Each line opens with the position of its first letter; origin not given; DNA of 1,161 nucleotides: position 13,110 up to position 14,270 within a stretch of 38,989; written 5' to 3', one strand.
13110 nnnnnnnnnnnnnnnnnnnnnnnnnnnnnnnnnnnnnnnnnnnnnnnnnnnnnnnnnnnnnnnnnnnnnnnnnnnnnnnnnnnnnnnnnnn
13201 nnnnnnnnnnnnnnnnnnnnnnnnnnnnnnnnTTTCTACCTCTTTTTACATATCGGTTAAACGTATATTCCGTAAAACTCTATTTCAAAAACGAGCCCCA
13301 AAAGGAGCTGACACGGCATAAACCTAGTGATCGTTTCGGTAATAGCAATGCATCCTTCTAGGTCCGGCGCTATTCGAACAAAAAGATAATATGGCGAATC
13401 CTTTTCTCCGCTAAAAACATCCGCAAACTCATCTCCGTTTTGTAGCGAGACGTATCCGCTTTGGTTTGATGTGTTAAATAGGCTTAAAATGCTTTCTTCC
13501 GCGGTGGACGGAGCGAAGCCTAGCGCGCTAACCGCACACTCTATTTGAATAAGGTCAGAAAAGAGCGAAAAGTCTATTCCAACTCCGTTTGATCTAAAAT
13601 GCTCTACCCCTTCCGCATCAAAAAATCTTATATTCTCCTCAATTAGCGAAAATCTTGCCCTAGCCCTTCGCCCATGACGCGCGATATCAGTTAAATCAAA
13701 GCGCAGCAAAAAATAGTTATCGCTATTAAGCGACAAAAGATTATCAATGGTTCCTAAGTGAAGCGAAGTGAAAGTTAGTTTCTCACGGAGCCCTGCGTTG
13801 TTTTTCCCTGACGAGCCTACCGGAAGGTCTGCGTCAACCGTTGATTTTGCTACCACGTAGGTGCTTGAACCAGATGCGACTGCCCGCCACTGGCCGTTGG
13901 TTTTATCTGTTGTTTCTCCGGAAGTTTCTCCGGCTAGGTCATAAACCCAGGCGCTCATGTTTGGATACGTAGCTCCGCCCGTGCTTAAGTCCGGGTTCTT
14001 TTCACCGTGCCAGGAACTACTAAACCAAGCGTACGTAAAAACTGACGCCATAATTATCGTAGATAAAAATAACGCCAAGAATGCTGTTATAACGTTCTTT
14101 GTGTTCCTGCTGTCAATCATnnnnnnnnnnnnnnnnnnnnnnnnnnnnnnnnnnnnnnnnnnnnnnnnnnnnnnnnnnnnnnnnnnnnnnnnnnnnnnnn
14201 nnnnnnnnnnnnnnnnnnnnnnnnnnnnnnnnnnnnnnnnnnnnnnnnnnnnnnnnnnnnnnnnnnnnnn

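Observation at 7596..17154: Candidate uncharacterised TasA-like fibre/adhesin module: MacB-type ABC transporter plus three genes sharing a SipW-type N-terminal motif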

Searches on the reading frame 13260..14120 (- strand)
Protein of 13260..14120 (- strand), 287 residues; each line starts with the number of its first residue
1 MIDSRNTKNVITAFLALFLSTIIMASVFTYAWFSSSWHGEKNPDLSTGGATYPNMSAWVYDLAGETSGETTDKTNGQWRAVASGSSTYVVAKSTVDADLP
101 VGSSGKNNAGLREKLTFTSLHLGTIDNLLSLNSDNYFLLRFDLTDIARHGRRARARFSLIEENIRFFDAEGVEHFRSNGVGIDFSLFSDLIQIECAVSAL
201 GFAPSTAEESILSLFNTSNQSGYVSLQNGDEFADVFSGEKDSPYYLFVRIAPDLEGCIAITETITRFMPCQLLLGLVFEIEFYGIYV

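Call 6: search_protein_families(library=pfam, proteins=[window:13260-14120:-], max_evalue=1)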
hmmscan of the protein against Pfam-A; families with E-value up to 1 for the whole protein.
window:13260-14120:- (287 aa): 1 family
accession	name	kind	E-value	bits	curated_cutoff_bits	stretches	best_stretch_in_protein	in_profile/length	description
PF04493.20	Endonuclease_5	-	0.2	11.8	23.4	1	162-224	88-153/198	Endonuclease V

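Call 7: search_protein_families(library=ncbifam, proteins=[window:13260-14120:-], max_evalue=1)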
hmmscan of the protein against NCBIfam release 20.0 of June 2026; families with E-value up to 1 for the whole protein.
window:13260-14120:- (287 aa): 0 families

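Call 8: find_homologous_proteins(query=window:13260-14120:-, max_evalue=0.001)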
Query window:13260-14120:- (287 aa): 1 proteins with E <= 0.001 among 2129 candidates.
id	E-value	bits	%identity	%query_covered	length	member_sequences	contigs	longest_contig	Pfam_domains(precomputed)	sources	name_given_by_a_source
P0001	3.2e-185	632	99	100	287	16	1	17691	-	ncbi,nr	ncbi:MAG: hypothetical protein J6X29_02040 [Clostridia bacterium]|nr:hypothetical protein [Clostridi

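Call 14: find_encoding_contigs(protein=P0001, flank=10000, max_places=10)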
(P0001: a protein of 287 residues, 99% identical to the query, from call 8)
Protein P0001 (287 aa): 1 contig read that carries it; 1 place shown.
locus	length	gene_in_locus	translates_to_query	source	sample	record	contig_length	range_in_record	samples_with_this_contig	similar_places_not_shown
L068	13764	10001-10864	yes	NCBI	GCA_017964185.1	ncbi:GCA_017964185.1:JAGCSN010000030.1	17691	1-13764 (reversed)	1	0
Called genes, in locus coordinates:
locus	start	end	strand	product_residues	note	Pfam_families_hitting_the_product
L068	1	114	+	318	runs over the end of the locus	PF00929:RNase_T (weak)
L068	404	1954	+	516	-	PF00860:Xan_ur_permease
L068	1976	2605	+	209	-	PF14681:UPRTase, PF00156:Pribosyltran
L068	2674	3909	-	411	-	PF02492:cobW, PF07683:CobW_C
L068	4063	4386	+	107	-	-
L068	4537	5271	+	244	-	-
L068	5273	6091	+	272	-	PF00696:AA_kinase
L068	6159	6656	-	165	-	-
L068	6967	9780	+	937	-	PF00005:ABC_tran, PF13304:AAA_21 (faint), PF02687:FtsX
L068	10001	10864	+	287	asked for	-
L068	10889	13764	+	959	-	?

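Call 18: search_protein_representatives(protein=window:13260-14120:-)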
Query: 287 residues. Proteins with E-value up to 0.001 (for the whole library): 58; up to 1e-10: 23; up to 1e-30: 10. The best 58 are listed.
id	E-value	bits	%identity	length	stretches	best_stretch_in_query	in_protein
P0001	1.0e-185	632.1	99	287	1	1-287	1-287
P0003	1.4e-57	211.8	46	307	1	14-286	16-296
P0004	1.7e-51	191.8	45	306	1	6-286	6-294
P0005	9.7e-50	186.1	40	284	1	13-286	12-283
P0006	1.9e-48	181.9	37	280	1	14-287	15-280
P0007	3.0e-45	171.3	34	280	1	8-286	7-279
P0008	1.2e-42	162.8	35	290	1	8-283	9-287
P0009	2.1e-42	162.0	36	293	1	10-282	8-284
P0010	5.9e-41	157.2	41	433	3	83-211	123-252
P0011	9.4e-33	130.4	32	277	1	12-282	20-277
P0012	1.1e-29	120.3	35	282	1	17-274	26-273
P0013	2.2e-28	116.0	34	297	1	11-282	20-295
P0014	2.9e-27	112.4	32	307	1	15-282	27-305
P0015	3.4e-26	108.9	35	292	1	16-282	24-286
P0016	1.7e-24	103.3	28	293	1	16-275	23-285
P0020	3.3e-13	66.2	29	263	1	15-278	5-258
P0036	9.5e-07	45.1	25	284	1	10-281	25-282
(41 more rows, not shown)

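Call 21: search_protein_families(library=pfam, alignment_id=A1, max_evalue=0.1)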
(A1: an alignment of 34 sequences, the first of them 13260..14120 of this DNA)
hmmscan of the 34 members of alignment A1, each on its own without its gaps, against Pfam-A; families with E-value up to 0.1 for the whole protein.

A. member 1, window:13260-14120:- (287 aa): 0 families

B. families by the number of members that match (of 34 scanned): 7 families
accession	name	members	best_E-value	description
PF24731.1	DUF7683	3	0.068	Domain of unknown function (DUF7683)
PF16584.11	LolA_2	1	0.027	Outer membrane lipoprotein carrier protein LolA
PF25294.1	RENR_N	1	0.04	Renin receptor N-terminal domain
PF00767.23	Poty_coat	1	0.05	Potyvirus coat protein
PF12635.12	DUF3780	1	0.069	Protein of unknown function (DUF3780)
PF23906.1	DUF7248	1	0.079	Family of unknown function (DUF7248)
PF10460.15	Peptidase_M30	1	0.093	Peptidase M30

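Call 23: find_encoding_contigs(protein=P0003, flank=10000, max_places=3)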
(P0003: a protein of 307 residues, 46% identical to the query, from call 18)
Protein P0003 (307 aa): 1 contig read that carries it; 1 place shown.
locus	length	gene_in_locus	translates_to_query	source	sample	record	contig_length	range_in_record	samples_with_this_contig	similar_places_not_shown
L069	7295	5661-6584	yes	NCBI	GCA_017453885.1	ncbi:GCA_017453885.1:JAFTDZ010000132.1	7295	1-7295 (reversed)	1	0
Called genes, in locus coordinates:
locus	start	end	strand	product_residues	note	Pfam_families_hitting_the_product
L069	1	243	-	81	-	PF03358:FMN_red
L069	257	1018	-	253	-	PF00899:ThiF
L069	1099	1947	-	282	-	PF00288:GHMP_kinases_N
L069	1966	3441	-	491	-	PF12673:SipL (faint)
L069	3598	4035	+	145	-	PF00692:dUTPase, PF22769:DCD (weak)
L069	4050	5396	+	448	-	PF17125:Methyltr_RsmF_N, PF01189:Methyltr_RsmB-F, PF13636:Methyltranf_PUA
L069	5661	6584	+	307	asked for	-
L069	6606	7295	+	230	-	?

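Call 24: find_encoding_contigs(protein=P0005, flank=10000, max_places=2)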
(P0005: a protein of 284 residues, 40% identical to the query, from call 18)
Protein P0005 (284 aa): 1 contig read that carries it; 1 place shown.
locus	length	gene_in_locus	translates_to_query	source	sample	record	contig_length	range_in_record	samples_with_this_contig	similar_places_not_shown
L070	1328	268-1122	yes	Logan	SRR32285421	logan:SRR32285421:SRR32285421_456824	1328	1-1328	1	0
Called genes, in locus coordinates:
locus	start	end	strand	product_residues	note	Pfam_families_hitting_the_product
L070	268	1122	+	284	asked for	-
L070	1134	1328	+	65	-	?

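Call 25: find_encoding_contigs(protein=P0013, flank=10000, max_places=2)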
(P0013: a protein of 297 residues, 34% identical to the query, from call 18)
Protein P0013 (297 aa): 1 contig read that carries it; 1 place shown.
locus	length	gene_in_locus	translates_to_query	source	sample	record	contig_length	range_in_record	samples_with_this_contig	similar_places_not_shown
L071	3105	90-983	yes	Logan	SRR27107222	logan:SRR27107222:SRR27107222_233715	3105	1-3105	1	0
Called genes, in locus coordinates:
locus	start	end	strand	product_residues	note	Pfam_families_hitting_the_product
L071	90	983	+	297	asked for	-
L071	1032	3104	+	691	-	?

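Call 26: find_encoding_contigs(protein=P0020, flank=10000, max_places=2)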
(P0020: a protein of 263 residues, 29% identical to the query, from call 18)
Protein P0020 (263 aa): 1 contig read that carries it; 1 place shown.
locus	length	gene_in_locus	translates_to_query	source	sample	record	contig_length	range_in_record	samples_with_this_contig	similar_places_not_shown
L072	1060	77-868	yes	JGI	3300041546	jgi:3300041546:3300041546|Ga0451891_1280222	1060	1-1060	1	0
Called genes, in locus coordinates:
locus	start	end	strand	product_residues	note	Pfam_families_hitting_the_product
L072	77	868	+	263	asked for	-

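Call 27: find_encoding_contigs(protein=P0036, flank=10000, max_places=2)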
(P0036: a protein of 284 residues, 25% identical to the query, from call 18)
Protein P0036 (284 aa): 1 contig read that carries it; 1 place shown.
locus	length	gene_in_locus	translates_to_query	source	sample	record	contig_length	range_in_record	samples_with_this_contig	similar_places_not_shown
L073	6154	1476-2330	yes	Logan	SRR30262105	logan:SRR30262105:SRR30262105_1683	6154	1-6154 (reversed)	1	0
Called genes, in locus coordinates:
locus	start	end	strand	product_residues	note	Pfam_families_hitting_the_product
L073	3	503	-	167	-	?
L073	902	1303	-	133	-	PF01048:PNP_UDP_1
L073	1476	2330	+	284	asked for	-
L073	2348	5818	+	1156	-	-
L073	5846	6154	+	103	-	?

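Call 28: find_related_loci(query=A1, collection=metagenome_contigs, flank=10000)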
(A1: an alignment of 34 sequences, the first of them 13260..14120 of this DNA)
Query A1 (287 aa) in metagenome_contigs; peptide patterns used: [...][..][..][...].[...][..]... (x = any residue, [..] = any of these).
28 stretches matched a pattern; 2 encode a relative of the query (tblastn E <= 1e-3); 2 distinct loci.
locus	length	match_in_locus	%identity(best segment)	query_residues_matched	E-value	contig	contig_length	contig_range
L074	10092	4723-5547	32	10-282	1e-35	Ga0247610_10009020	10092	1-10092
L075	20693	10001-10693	26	24-254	1e-6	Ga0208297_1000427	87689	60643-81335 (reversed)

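Call 32: search_protein_families(library=ncbifam, proteins=[L075:5835-6950:+, L075:7710-8534:+, L075:8857-9816:+, L075:10768-15204:+, L075:15228-15950:+, L075:15973-16845:+, L075:16891-17718:+, L075:17753-18643:+, L075:18658-19443:+, L075:19480-20259:+], max_evalue=0.1)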
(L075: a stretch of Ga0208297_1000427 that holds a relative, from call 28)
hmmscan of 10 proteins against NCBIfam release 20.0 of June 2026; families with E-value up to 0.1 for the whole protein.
L075:5835-6950:+ (372 aa): 0 families

L075:7710-8534:+ (275 aa): 0 families

L075:8857-9816:+ (320 aa): 1 family
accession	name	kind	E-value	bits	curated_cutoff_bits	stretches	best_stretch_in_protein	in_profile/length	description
NF050099.1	SepX_GlpR_2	exception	0.01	15.8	150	1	5-52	84-130/250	divisome protein SepX/GlpR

L075:10768-15204:+ (1479 aa): 0 families

L075:15228-15950:+ (241 aa): 1 family
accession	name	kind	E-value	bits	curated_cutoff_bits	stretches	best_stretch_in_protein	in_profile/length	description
NF045516.2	SepX_GlpR_1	exception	0.019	14.8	160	1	2-59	175-234/293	divisome protein SepX/GlpR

L075:15973-16845:+ (291 aa): 0 families

L075:16891-17718:+ (276 aa): 0 families

L075:17753-18643:+ (297 aa): 2 families
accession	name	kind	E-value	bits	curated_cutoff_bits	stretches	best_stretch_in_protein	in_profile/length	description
TIGR04088.1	cognate_SipW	domain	0.00045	20.3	19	1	15-35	1-21/34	SipW-dependent-type signal peptide-containing protein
NF004285.1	PRK05696.1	equivalog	0.027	14.2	179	1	15-88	22-93/171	flagellar basal body-associated protein FliL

L075:18658-19443:+ (262 aa): 0 families

L075:19480-20259:+ (260 aa): 10 families
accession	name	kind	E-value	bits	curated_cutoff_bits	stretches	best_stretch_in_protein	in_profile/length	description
TIGR02228.1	sigpep_I_arch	equivalog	4.9e-30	104.5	51.85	1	11-171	5-155/158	signal peptidase I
NF046067.1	SigPepSipWBacil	equivalog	7.6e-26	90.8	190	1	9-192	4-183/189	signal peptidase I SipW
TIGR02227.1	sigpep_I_bact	equivalog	7e-09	35.8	47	1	43-106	17-81/162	signal peptidase I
NF038305.1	HpsJ_fam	subfamily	0.0039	17.2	60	1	145-253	78-188/234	HpsJ family protein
NF010532.0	PRK13922.9-3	equivalog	0.011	14.9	243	1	142-247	1-109/280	rod shape-determining protein MreC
NF040991.1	MamS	equivalog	0.022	14.9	200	0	10-109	6-105/186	magnetosome protein MamS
NF007771.0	PRK10457.1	equivalog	0.046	14.2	129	0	129-170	39-78/82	hypothetical protein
TIGR02754.1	sod_Ni_protease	equivalog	0.058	13.9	63.25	1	51-86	3-41/90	nickel-type superoxide dismutase maturation protease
TIGR03932.1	PIA_icaD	equivalog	0.062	13.5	69.05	1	2-40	5-43/88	intracellular adhesion protein IcaD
NF047368.1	collar_FlbB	equivalog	0.087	12.6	110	1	155-257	7-108/193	periplasmic-type flagellar collar protein FlbB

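Call 33: search_protein_families(library=pfam, proteins=[L075:5835-6950:+, L075:7710-8534:+, L075:8857-9816:+, L075:10768-15204:+, L075:15228-15950:+, L075:15973-16845:+, L075:16891-17718:+, L075:17753-18643:+, L075:18658-19443:+, L075:19480-20259:+], max_evalue=0.1)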
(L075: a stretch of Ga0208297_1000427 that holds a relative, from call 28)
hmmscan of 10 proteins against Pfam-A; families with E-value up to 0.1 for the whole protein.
L075:5835-6950:+ (372 aa): 1 family
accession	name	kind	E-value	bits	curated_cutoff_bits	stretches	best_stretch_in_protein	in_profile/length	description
PF04932.20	Wzy_C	-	0.083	13.1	31.7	0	107-154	40-97/149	O-Antigen ligase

L075:7710-8534:+ (275 aa): 0 families

L075:8857-9816:+ (320 aa): 0 families

L075:10768-15204:+ (1479 aa): 0 families

L075:15228-15950:+ (241 aa): 0 families

L075:15973-16845:+ (291 aa): 0 families

L075:16891-17718:+ (276 aa): 0 families

L075:17753-18643:+ (297 aa): 0 families

L075:18658-19443:+ (262 aa): 0 families

L075:19480-20259:+ (260 aa): 4 families
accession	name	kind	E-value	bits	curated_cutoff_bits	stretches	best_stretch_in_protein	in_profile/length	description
PF10502.14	Peptidase_S26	-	1.2e-05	25.8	22.9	1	40-86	17-65/168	Signal peptidase, peptidase S26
PF00717.28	Peptidase_S24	-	0.0054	16.9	23.3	1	50-85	39-72/116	Peptidase S24-like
PF06785.16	UPF0242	-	0.047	14.2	33.5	1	152-251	37-129/194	Uncharacterised protein family (UPF0242) N-terminus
PF05262.16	Borrelia_P83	-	0.053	12.4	33.6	1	179-257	201-280/489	Borrelia P83/100 protein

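Call 35: predict_structure(alignment_id=A1)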
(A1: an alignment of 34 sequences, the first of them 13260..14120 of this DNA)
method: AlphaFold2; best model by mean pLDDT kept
length: 287 residues; sequences in the alignment: 34
mean_pLDDT: 83.5   pTM: 0.76
mean pLDDT of the five models: 83.5, 82.6, 82.1, 81.4, 80.5
residues with pLDDT >= 90: 137; 70-90: 103; 50-70: 26; < 50: 21
segments of 3 or more residues with pLDDT < 50: 87-103, 105-108
pLDDT, mean of each block of 10 residues (from residue 1): 75 95 97 81 59 91 81 87 59 39 51 77 71 87 94 96 89 85 88 97 96 94 94 96 97 90 81 91 84
secondary structure, 60 per line:
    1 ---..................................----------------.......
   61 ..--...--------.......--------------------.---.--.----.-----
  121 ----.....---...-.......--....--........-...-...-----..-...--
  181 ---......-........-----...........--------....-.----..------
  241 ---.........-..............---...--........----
elements in order: H4-37 E54-62 E76-82 H125-129 E137-143 H146-149 E152-159 E165-167 H184-189 E191-198 H204-214 E223-226 E244-252 H254-267 E271-273 E276-283

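Call 38: fold_search(model_id=the predicted structure, library=pdb)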
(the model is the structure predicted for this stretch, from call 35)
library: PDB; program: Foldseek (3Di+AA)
matches with E <= 10: 919; with E <= 0.001: 0
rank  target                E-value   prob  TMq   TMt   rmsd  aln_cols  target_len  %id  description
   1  1dgw_A                6.6e-02  0.08  0.08  0.12  14.9       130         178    9  Structure of the rhombohedral crystal of canavalin from jack bean (released 1999-12-20)
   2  6e58_B                8.8e-02  0.28  0.17  0.08   8.7       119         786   15  Crystal structure of Streptococcus pyogenes endo-beta-N-acetylglucosaminidase (EndoS2) (released 2019-02-06)
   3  2ral_B                9.3e-02  0.25  0.16  0.15   9.7       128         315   11  Crystal Structure Analysis of double cysteine mutant of S.epidermidis adhesin SdrG: Evidence for the Dock,Lock and Lat (released 2007-11-06)
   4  5lf2_A                1.1e-01  0.28  0.17  0.17  14.3       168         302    9  Crystal structure of laminin beta2 LE5-LF-LE6 (released 2016-07-27)
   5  8ytb_A                1.2e-01  0.15  0.15  0.20  15.6       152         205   10  Cryo-EM structure of enterovirus A71 empty particle (released 2024-09-04)
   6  8beg_B                1.2e-01  0.25  0.21  0.11  11.7       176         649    9  Structure of Ig-like domains from PrgB (released 2022-11-30)
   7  4c47_A                1.2e-01  0.14  0.13  0.18  12.5       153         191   11  Salmonella enterica trimeric lipoprotein SadB (released 2014-01-08)
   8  9njy_A                1.6e-01  0.25  0.21  0.20  13.3       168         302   11  Terminal two domains of ClfA002 with bound Fab of AZD7745 (released 2025-07-30)
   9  2jgc_A                1.6e-01  0.07  0.11  0.17  20.5       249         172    9  Structure of the human eIF4E homologous protein, 4EHP without ligand bound (released 2007-02-27)
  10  10pa                  1.6e-01  0.13  0.18  0.17  13.7       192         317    9  Crystal structure of SdrD A2-A3 domains from Staphylococcus aureus JH1 (released 2026-02-11)
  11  2ral_A                2.0e-01  0.20  0.16  0.15   9.1       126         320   11  Crystal Structure Analysis of double cysteine mutant of S.epidermidis adhesin SdrG: Evidence for the Dock,Lock and Lat (released 2007-11-06)
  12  5lf2_B                2.1e-01  0.23  0.18  0.17  14.3       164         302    9  Crystal structure of laminin beta2 LE5-LF-LE6 (released 2016-07-27)
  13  1r17_A                2.1e-01  0.18  0.16  0.15   8.4       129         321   13  Crystal Structure Analysis of S.epidermidis adhesin SdrG binding to Fibrinogen (adhesin-ligand complex) (released 2003-10-28)
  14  1r19_C                2.1e-01  0.11  0.16  0.16  13.4       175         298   10  Crystal Structure Analysis of S.epidermidis adhesin SdrG binding to Fibrinogen (Apo structure) (released 2003-10-28)
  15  8x9a_A                2.3e-01  0.11  0.14  0.19  15.7       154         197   11  Cryo-EM structure of coxsackievirus A16 empty particle in complex with Fab h1A6.2 (released 2024-09-04)
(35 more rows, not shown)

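Call 40: list_cluster_members(proteins=[P0004, P0006, P0007, P0008, P0009, P0010, P0011, P0012, P0014, P0015])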
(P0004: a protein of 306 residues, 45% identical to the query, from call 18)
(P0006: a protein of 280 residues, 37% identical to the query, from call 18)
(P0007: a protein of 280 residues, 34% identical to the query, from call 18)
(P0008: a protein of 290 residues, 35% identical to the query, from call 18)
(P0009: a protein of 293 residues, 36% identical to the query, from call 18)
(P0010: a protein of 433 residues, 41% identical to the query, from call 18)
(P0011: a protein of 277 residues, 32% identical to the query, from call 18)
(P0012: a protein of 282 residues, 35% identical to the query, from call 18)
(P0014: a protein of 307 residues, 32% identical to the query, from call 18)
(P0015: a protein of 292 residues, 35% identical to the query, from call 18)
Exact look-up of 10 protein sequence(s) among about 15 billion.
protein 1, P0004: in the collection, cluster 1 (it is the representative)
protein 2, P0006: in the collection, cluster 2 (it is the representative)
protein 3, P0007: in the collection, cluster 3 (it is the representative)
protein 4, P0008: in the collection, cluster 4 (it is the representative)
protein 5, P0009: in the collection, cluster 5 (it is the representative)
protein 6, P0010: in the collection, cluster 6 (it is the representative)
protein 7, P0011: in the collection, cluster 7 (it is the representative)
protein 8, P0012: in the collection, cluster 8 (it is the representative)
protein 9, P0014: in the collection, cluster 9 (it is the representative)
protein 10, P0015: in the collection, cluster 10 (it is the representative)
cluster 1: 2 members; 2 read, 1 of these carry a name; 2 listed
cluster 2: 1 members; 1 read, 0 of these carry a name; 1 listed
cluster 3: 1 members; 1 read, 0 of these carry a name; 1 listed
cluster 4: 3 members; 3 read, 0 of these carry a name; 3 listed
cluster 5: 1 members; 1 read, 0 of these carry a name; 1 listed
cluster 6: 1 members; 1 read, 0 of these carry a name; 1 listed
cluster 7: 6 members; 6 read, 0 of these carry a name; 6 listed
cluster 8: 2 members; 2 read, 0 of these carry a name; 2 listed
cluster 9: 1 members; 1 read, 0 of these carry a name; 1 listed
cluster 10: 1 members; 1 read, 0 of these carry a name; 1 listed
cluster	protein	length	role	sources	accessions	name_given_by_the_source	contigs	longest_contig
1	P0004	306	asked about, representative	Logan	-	-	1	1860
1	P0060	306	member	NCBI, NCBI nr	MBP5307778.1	MAG: hypothetical protein J6Z34_01445 [Clostridia bacterium] | hypothetical protein [Clostridia bacterium]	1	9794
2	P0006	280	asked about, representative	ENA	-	-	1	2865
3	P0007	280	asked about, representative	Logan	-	-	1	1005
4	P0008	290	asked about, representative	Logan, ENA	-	-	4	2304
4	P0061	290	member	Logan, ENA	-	-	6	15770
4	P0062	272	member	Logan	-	-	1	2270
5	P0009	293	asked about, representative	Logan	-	-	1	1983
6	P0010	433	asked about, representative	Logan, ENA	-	-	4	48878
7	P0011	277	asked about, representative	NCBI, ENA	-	-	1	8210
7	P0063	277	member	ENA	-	-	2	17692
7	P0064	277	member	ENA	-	-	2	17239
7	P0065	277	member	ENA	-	-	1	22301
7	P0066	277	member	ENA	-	-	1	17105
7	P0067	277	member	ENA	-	-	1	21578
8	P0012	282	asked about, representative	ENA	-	-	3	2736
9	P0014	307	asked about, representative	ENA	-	-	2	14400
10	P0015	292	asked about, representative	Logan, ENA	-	-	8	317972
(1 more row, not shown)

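Call 41: find_encoding_contigs(protein=P0015, flank=10000, max_places=1)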
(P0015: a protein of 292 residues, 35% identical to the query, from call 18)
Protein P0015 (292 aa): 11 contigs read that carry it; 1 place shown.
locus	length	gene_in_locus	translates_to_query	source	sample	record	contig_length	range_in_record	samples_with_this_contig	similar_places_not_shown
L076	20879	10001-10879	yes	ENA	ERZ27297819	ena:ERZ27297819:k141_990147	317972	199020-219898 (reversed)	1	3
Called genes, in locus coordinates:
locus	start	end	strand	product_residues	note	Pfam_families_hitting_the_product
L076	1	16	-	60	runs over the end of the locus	-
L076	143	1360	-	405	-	PF19289:PmbA_TldD_3rd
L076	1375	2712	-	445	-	PF01523:PmbA_TldD_1st, PF19289:PmbA_TldD_3rd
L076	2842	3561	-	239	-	PF13489:Methyltransf_23, PF05175:MTS (weak), PF06325:PrmA (weak), PF13649:Methyltransf_25, PF13847:Methyltransf_31 (weak), PF08241:Methyltransf_11, PF08242:Methyltransf_12 (weak)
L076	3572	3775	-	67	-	-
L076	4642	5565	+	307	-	PF00563:EAL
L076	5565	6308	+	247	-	-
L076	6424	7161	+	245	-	-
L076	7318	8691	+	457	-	PF04932:Wzy_C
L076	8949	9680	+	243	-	-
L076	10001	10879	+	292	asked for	-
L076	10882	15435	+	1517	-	-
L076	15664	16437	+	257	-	-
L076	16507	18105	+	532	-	-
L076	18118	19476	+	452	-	PF09823:DUF2357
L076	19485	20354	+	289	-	-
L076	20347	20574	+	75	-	-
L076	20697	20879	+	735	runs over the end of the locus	PF00990:GGDEF, PF00563:EAL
